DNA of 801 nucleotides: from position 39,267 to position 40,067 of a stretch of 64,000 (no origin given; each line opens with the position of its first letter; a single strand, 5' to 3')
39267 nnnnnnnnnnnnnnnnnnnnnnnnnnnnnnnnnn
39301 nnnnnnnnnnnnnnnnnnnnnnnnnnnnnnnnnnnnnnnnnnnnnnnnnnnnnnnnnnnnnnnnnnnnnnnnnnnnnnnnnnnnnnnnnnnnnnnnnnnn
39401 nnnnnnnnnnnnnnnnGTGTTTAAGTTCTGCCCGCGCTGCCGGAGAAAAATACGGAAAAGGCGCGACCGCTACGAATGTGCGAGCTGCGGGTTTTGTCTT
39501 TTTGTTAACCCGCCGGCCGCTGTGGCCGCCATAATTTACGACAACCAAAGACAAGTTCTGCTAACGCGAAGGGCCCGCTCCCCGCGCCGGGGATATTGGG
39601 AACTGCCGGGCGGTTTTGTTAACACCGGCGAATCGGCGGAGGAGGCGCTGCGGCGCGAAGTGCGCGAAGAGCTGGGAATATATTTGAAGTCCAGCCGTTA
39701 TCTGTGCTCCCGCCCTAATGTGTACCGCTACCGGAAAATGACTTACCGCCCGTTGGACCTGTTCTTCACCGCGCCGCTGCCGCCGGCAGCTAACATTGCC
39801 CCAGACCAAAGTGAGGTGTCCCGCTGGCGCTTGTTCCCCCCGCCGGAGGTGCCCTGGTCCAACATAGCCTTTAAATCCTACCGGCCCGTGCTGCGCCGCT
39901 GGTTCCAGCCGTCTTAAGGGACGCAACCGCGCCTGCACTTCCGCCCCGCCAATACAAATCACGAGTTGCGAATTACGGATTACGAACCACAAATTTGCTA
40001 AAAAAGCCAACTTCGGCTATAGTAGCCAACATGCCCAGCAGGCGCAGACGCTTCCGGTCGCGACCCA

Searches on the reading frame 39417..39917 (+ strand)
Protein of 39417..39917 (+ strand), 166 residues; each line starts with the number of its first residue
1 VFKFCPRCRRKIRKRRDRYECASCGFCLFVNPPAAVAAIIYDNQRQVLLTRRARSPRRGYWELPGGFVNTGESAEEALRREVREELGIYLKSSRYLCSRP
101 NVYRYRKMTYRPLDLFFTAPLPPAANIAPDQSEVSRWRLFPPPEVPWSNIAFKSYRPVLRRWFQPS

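Call 36: search_protein_families(library=pfam, proteins=[window:39417-39917:+], max_evalue=0.001)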
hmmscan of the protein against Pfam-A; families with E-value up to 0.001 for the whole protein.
window:39417-39917:+ (166 aa): 3 families
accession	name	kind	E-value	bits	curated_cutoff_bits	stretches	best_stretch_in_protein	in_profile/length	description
PF00293.34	NUDIX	-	1.5e-24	87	21.1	1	33-153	3-125/134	NUDIX domain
PF14815.12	NUDIX_4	-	4.5e-06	26.9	35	1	37-89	2-52/113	NUDIX domain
PF22327.2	Nudt16-like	-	0.0002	21.8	27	1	59-94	33-69/161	U8 snoRNA-decapping enzyme-like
